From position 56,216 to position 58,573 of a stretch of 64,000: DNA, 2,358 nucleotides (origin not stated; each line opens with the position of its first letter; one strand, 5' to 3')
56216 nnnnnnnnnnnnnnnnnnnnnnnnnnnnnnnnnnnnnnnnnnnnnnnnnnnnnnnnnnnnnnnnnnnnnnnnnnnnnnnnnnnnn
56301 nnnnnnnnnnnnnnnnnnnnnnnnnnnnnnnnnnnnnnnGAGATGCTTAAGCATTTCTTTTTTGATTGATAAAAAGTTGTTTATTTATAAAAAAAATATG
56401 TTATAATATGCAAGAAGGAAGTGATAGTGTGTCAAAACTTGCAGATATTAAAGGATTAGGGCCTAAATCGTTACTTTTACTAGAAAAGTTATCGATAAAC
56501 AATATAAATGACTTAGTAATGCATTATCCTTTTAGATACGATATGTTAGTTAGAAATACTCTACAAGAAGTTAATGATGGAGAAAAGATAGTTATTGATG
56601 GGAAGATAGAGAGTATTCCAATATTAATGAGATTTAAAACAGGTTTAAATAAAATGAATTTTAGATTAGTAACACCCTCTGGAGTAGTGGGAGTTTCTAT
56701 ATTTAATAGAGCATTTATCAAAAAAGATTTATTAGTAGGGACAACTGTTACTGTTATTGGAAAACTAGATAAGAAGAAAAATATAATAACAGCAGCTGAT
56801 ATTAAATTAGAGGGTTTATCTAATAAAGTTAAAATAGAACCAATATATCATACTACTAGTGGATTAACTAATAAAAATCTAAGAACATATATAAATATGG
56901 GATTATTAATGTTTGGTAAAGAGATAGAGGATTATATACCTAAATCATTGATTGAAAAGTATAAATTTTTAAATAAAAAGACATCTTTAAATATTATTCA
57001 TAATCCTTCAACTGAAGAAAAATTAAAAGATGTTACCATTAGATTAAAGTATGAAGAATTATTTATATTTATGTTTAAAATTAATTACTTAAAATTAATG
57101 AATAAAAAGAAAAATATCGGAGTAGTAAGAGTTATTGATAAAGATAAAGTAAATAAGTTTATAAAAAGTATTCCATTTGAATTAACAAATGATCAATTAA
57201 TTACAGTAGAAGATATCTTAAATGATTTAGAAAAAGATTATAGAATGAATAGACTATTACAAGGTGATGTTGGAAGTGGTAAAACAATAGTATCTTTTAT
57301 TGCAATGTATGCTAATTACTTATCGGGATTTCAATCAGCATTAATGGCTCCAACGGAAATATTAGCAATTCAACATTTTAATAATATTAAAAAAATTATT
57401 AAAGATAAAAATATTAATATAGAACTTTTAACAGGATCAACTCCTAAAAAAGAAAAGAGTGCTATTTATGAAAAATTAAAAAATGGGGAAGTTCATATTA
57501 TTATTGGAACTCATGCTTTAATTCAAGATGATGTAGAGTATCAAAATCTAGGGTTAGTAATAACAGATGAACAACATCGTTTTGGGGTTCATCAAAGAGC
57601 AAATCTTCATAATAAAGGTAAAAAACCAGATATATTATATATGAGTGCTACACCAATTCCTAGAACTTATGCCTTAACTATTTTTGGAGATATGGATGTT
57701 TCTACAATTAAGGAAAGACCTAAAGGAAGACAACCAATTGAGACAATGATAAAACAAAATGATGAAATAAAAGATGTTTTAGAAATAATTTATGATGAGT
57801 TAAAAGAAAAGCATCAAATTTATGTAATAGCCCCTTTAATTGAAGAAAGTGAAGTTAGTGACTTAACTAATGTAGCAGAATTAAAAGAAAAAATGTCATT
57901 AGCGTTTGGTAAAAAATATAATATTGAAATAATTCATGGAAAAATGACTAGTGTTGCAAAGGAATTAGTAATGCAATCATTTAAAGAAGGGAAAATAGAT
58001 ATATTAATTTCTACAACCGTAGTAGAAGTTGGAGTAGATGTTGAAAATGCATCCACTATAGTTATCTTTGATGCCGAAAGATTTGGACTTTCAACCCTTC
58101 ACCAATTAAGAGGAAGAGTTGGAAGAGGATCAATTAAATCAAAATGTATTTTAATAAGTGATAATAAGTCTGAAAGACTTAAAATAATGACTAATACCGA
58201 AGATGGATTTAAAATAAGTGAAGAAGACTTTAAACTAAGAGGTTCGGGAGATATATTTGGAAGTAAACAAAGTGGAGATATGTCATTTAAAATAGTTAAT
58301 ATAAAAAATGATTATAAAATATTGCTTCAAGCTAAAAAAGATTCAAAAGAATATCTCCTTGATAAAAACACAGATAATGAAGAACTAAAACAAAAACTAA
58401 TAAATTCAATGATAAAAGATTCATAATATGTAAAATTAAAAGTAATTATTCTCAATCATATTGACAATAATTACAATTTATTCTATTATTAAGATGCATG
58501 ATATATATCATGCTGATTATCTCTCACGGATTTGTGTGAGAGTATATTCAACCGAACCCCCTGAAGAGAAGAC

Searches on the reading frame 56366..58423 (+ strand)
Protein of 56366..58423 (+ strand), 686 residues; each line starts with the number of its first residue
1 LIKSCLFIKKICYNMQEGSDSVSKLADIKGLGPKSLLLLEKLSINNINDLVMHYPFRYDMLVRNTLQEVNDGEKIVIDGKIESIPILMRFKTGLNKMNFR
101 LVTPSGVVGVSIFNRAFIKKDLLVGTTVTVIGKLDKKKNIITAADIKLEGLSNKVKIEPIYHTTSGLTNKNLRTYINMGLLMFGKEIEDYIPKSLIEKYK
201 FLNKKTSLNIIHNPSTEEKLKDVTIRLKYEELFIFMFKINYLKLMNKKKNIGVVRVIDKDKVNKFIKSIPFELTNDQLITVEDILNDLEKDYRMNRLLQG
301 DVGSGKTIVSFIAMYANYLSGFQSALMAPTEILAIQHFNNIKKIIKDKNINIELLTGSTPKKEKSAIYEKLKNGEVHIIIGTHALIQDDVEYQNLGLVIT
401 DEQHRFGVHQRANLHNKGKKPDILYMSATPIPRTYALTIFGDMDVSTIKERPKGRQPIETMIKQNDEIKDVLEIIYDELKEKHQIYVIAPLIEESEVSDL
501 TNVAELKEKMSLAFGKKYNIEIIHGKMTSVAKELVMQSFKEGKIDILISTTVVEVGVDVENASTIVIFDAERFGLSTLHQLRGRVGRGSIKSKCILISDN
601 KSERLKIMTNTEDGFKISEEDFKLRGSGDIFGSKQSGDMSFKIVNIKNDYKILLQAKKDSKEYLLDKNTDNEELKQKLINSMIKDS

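Call 12: search_protein_families(library=pfam, proteins=[window:56366-58423:+], max_evalue=0.01)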
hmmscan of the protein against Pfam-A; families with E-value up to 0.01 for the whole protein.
window:56366-58423:+ (686 aa): 7 families
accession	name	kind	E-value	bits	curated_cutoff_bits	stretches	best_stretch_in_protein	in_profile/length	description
PF00271.37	Helicase_C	-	3e-27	95.5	23.5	2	471-587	6-108/110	Helicase conserved C-terminal domain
PF00270.35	DEAD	-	6.2e-25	88.3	26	1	276-434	3-163/167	DEAD/DEAH box helicase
PF04851.21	ResIII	-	8.7e-13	48.9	22.5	1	272-430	3-162/164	Type III restriction enzyme, res subunit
PF19833.4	RecG_dom3_C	-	4.4e-11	43.1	26.8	1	611-683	1-73/87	ATP-dependent DNA helicase RecG, domain 3, C-terminal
PF17191.10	RecG_wedge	-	1.4e-10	41.5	23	1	28-177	5-156/162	RecG wedge domain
PF07517.20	SecA_DEAD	-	0.00053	19.8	24.6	1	302-369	99-166/290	SecA DEAD-like domain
PF22590.2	Cas3-like_C_2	-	0.00088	20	27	0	517-587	29-103/106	CRISPR-associated nuclease/helicase Cas3, C-terminal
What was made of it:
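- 56408..58426 (+): recG, the syntenic upstream neighbour. The true start is ATG at 56408. Pfam RecG_wedge/DEAD/Helicase_C/RecG_dom3_C (call 12).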

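Call 13: find_related_loci(query=window:56366-58423:+, collection=genome_contigs, flank=4000)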
Query window:56366-58423:+ (686 aa) in genome_contigs; peptide patterns used: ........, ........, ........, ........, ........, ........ (x = any residue, [..] = any of these).
85 stretches matched a pattern; 16 encode a relative of the query (tblastn E <= 1e-3); 16 distinct loci.
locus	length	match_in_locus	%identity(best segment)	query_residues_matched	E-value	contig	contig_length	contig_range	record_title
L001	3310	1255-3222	63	28-682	0e+0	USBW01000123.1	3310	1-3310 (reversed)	uncultured Tenericutes bacterium isolate UMGS1572 genome assembly, contig: NODE_12538_length_3310_cov_2.100768, whole ge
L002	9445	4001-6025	54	10-683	0e+0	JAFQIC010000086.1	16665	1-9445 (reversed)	MAG: Bacilli bacterium isolate RGIG1840 Goat_Cecum-5__c675167, whole genome shotgun sequence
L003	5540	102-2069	54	24-682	0e+0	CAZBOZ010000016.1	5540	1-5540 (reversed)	MAG TPA_asm: uncultured Muribaculaceae bacterium isolate SRP294416_co1_19 genome assembly, contig: NODE_35459_length_554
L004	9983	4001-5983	52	22-682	0e+0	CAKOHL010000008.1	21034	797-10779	MAG: uncultured Bacilli bacterium isolate REFINED_METABAT215_TOP10_CONTIGS_1500_ASSEMBLY_K77_MERGED__Hadza_MoBio_C-REDO_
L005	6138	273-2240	53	25-682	0e+0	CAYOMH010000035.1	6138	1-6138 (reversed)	MAG TPA_asm: uncultured Muribaculaceae bacterium isolate SRP294416_co1_203 genome assembly, contig: NODE_30541_length_61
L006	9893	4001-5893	54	24-663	0e+0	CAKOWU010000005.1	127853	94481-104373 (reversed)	MAG: uncultured Bacilli bacterium isolate REFINED_METABAT215_TOP10_CONTIGS_1500_ASSEMBLY_K77_MERGED__Hadza_MoBio_hadza-E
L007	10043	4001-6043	50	3-685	0e+0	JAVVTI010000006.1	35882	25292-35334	MAG: Bacilli bacterium isolate CGS10Y2-bin24 NODE_1064_length_35882_cov_194.406732, whole genome shotgun sequence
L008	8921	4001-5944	51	21-671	0e+0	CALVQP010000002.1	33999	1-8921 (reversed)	MAG: uncultured Bacilli bacterium isolate BRZ_GB__bin6 genome assembly, contig: BRZ_GB__NODE_1844_length_33999_cov_4.763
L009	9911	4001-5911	52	24-664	0e+0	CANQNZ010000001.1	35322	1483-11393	MAG: uncultured Bacilli bacterium isolate Lapin-033__bin54 genome assembly, contig: Lapin-033__NODE_916_length_35322_cov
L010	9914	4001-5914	51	24-664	0e+0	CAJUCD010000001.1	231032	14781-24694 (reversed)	MAG TPA_asm: uncultured Bacilli bacterium isolate MGBC129856 genome assembly, contig: MGBC129856.1, whole genome shotgun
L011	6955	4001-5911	51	24-664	0e+0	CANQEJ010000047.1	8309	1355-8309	MAG: uncultured Bacilli bacterium isolate Lapin-007__bin15 genome assembly, contig: Lapin-007__NODE_3741_length_8309_cov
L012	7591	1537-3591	38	19-660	1e-137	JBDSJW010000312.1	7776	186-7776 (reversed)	MAG: Candidatus Kapaibacterium sp. isolate cluster1_bin.331 k127_3082228, whole genome shotgun sequence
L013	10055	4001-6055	38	19-660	1e-136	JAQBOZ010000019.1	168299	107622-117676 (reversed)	MAG: Chlorobiota bacterium isolate RYN_334 scaffold_2455005, whole genome shotgun sequence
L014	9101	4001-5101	37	271-637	6e-64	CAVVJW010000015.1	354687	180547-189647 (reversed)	MAG: Ignavibacteriota bacterium isolate MFD04716.bin.2.64 genome assembly, contig: contig_40287, whole genome shotgun se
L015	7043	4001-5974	53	22-682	0e+0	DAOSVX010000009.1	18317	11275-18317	MAG TPA_asm: Bacilli bacterium isolate AMR_MDS_2152 NODE_1937_length_18317_cov_5.208411, whole genome shotgun sequence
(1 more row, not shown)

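Call 51: find_homologous_proteins(query=window:56408-58423:+, max_evalue=1e-100)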
Query window:56408-58423:+ (672 aa): 7996 proteins with E <= 1e-100 among 8000 candidates; the best 120 are listed.
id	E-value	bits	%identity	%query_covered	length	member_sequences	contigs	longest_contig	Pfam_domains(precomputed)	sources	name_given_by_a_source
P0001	0.0e+0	1443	100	100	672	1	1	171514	PF00270.36,PF17191.11,PF00271.38,PF19833.5,PF04851.22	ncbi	-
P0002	0.0e+0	1124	76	99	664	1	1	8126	PF00270.36,PF17191.11,PF00271.38,PF19833.5,PF04851.22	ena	-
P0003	0.0e+0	1122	76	99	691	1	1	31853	PF00270.36,PF17191.11,PF00271.38,PF19833.5,PF04851.22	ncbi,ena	-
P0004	0.0e+0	1122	76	99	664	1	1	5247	PF00270.36,PF17191.11,PF00271.38,PF19833.5,PF04851.22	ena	-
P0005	0.0e+0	1120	76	99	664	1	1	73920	PF00270.36,PF17191.11,PF00271.38,PF19833.5,PF04851.22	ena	-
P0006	0.0e+0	1120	76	99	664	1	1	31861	PF00270.36,PF17191.11,PF00271.38,PF19833.5,PF04851.22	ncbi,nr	ncbi:MAG: ATP-dependent DNA helicase RecG [Bacilli bacterium]|nr:ATP-dependent DNA helicase RecG [Ba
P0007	0.0e+0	1120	76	99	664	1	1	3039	PF00270.36,PF17191.11,PF00271.38,PF19833.5,PF04851.22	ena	-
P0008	0.0e+0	1119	75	100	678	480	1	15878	PF00270.36,PF17191.11,PF00271.38,PF19833.5,PF04851.22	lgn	-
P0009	0.0e+0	1119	75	99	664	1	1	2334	PF00270.36,PF17191.11,PF00271.38,PF19833.5,PF04851.22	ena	-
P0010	0.0e+0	1117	75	99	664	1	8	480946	PF00270.36,PF17191.11,PF00271.38,PF19833.5,PF04851.22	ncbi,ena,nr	ncbi:MAG: ATP-dependent DNA helicase RecG [Bacilli bacterium]|nr:ATP-dependent DNA helicase RecG [Ba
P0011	0.0e+0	1117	75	99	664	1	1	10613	PF00270.36,PF17191.11,PF00271.38,PF19833.5,PF04851.22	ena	-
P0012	0.0e+0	1117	75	99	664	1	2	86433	PF00270.36,PF17191.11,PF00271.38,PF19833.5,PF04851.22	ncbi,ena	-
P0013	0.0e+0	1116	75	99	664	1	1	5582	PF00270.36,PF17191.11,PF00271.38,PF19833.5,PF04851.22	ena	-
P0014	0.0e+0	1116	75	100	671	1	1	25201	PF00270.36,PF17191.11,PF00271.38,PF19833.5,PF04851.22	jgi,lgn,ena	-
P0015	0.0e+0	1115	75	99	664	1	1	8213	PF00270.36,PF17191.11,PF00271.38,PF19833.5,PF04851.22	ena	-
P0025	0.0e+0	1106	75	99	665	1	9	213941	PF00270.36,PF17191.11,PF00271.38,PF19833.5,PF04851.22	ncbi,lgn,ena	-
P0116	0.0e+0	1085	74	98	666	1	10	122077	PF00270.36,PF17191.11,PF00271.38,PF19833.5,PF04851.22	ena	-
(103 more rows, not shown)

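Call 52: find_encoding_contigs(protein=P0001, flank=10000, max_places=3)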
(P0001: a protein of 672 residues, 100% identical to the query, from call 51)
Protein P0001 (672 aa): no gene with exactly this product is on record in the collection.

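Call 53: find_encoding_contigs(protein=P0116, flank=4000, max_places=10)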
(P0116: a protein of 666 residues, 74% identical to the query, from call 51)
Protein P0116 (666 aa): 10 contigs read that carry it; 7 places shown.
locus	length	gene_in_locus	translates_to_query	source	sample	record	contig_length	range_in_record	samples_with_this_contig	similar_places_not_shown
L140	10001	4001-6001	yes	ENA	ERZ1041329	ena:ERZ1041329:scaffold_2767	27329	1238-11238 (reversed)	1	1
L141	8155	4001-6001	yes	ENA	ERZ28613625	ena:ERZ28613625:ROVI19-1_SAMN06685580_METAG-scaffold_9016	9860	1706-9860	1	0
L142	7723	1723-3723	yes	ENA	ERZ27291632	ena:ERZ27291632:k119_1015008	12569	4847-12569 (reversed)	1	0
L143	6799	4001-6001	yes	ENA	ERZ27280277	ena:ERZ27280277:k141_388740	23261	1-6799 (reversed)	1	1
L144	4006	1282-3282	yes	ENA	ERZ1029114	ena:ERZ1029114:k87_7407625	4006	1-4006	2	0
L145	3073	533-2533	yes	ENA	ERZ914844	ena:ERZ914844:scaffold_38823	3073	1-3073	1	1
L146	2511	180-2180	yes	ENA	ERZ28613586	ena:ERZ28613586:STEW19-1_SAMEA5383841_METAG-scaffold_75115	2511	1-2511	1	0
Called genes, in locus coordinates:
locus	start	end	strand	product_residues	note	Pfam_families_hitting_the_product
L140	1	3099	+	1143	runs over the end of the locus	PF01855:POR_N, PF17147:PFOR_II, PF01558:POR, PF10371:EKR (weak), PF12838:Fer4_7 (weak), PF13187:Fer4_9 (weak), PF13484:Fer4_16, PF02775:TPP_enzyme_C, +3 more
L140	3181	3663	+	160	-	-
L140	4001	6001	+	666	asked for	PF17191:RecG_wedge, PF04851:ResIII, PF00270:DEAD, PF00271:Helicase_C, PF19833:RecG_dom3_C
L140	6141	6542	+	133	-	-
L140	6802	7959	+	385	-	-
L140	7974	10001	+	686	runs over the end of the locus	PF01555:N6_N4_Mtase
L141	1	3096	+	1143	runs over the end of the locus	PF01855:POR_N, PF17147:PFOR_II, PF01558:POR, PF10371:EKR (weak), PF12838:Fer4_7 (weak), PF13187:Fer4_9 (weak), PF13484:Fer4_16, PF02775:TPP_enzyme_C, +3 more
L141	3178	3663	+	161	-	-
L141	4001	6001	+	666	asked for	PF17191:RecG_wedge, PF04851:ResIII, PF00270:DEAD, PF00271:Helicase_C, PF19833:RecG_dom3_C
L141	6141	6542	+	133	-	-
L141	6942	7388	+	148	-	-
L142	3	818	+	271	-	?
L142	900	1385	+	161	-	-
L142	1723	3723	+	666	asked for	PF17191:RecG_wedge, PF04851:ResIII, PF00270:DEAD, PF00271:Helicase_C, PF19833:RecG_dom3_C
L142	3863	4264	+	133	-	-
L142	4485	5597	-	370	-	PF00589:Phage_integrase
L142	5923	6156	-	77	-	-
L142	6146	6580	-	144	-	-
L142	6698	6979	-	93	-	PF13730:HTH_36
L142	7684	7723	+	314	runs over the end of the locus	-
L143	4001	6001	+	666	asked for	PF17191:RecG_wedge, PF04851:ResIII, PF00270:DEAD, PF00271:Helicase_C, PF19833:RecG_dom3_C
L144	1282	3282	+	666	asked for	PF17191:RecG_wedge, PF04851:ResIII, PF00270:DEAD, PF00271:Helicase_C, PF19833:RecG_dom3_C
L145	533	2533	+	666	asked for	PF17191:RecG_wedge, PF04851:ResIII, PF00270:DEAD, PF00271:Helicase_C, PF19833:RecG_dom3_C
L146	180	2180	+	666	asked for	PF17191:RecG_wedge, PF04851:ResIII, PF00270:DEAD, PF00271:Helicase_C, PF19833:RecG_dom3_C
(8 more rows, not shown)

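Call 54: find_encoding_contigs(protein=P0025, flank=4000, max_places=10)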
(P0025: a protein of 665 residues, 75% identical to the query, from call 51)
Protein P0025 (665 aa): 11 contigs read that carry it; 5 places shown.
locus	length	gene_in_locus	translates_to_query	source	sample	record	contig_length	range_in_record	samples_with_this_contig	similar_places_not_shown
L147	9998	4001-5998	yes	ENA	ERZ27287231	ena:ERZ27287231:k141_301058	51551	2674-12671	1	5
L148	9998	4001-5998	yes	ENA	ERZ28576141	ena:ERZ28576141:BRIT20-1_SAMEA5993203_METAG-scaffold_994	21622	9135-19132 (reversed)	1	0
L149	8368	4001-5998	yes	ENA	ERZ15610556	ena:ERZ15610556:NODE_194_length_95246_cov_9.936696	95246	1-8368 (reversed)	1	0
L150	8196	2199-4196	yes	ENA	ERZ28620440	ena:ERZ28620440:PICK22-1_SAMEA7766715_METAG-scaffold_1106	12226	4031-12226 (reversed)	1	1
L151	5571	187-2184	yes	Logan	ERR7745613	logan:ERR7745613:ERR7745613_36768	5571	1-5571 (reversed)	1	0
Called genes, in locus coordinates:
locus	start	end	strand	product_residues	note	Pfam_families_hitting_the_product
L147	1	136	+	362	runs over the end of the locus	PF09992:NAGPA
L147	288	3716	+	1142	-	PF01855:POR_N, PF17147:PFOR_II, PF01558:POR, PF10371:EKR, PF12838:Fer4_7, PF13183:Fer4_8, PF13484:Fer4_16, PF02775:TPP_enzyme_C, +4 more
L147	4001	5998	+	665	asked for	PF17191:RecG_wedge, PF04851:ResIII, PF00270:DEAD, PF00271:Helicase_C, PF19833:RecG_dom3_C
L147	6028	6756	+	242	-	-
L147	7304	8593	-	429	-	PF01076:Mob_Pre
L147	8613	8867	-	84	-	-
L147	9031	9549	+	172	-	PF13744:HTH_37 (weak), PF01381:HTH_3, PF12844:HTH_19, PF13443:HTH_26, PF13560:HTH_31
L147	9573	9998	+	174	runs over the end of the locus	PF00300:His_Phos_1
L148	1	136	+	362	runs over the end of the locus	PF09992:NAGPA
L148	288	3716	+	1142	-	PF01855:POR_N, PF17147:PFOR_II, PF01558:POR, PF10371:EKR, PF12838:Fer4_7, PF13183:Fer4_8, PF13484:Fer4_16, PF02775:TPP_enzyme_C, +4 more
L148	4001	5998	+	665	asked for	PF17191:RecG_wedge, PF04851:ResIII, PF00270:DEAD, PF00271:Helicase_C, PF19833:RecG_dom3_C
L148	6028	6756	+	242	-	-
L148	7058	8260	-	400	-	PF14657:Arm-DNA-bind_4, PF00589:Phage_integrase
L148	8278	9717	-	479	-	PF01076:Mob_Pre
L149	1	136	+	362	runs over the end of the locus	PF09992:NAGPA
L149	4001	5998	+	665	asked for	PF17191:RecG_wedge, PF04851:ResIII, PF00270:DEAD, PF00271:Helicase_C, PF19833:RecG_dom3_C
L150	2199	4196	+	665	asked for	PF17191:RecG_wedge, PF04851:ResIII, PF00270:DEAD, PF00271:Helicase_C, PF19833:RecG_dom3_C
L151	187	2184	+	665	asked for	PF17191:RecG_wedge, PF04851:ResIII, PF00270:DEAD, PF00271:Helicase_C, PF19833:RecG_dom3_C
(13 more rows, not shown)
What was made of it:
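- In some lineages another gene (133 or 242 aa) lies between recG and the RNA (calls 53, 54).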

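Call 55: find_encoding_contigs(protein=P0010, flank=4000, max_places=10)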
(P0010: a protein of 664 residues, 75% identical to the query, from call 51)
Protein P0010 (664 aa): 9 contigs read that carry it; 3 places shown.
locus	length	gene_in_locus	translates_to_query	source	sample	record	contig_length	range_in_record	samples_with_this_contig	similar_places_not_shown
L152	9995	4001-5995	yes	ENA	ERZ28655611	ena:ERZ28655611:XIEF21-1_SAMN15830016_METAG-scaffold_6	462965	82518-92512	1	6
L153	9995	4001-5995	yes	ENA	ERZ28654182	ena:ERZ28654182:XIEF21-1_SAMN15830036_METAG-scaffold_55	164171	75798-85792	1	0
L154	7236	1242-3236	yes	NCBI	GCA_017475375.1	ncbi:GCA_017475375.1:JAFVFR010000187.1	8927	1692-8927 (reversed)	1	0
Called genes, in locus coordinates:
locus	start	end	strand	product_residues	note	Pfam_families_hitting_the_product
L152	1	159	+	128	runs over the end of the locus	PF07963:N_methyl (weak)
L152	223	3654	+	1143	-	PF01855:POR_N, PF17147:PFOR_II, PF01558:POR, PF10371:EKR, PF13183:Fer4_8 (weak), PF13187:Fer4_9 (weak), PF13484:Fer4_16, PF02775:TPP_enzyme_C, +3 more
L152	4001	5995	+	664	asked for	PF17191:RecG_wedge, PF04851:ResIII, PF00270:DEAD, PF00271:Helicase_C, PF19833:RecG_dom3_C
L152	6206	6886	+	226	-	PF08713:DNA_alkylation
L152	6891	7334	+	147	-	-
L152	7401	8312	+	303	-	-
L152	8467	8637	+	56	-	-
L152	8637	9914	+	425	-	-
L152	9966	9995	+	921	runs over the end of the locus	PF20464:MmeI_N, PF20465:MmeI_hel, PF20473:MmeI_Mtase, PF07669:Eco57I, PF20466:MmeI_TRD, PF20467:MmeI_C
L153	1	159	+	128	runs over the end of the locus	PF07963:N_methyl (weak)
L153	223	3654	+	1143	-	PF01855:POR_N, PF17147:PFOR_II, PF01558:POR, PF10371:EKR, PF13183:Fer4_8 (weak), PF13187:Fer4_9 (weak), PF13484:Fer4_16, PF02775:TPP_enzyme_C, +3 more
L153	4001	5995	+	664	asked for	PF17191:RecG_wedge, PF04851:ResIII, PF00270:DEAD, PF00271:Helicase_C, PF19833:RecG_dom3_C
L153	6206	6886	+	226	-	PF08713:DNA_alkylation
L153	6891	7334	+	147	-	-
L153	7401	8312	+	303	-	-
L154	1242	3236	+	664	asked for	PF17191:RecG_wedge, PF04851:ResIII, PF00270:DEAD, PF00271:Helicase_C, PF19833:RecG_dom3_C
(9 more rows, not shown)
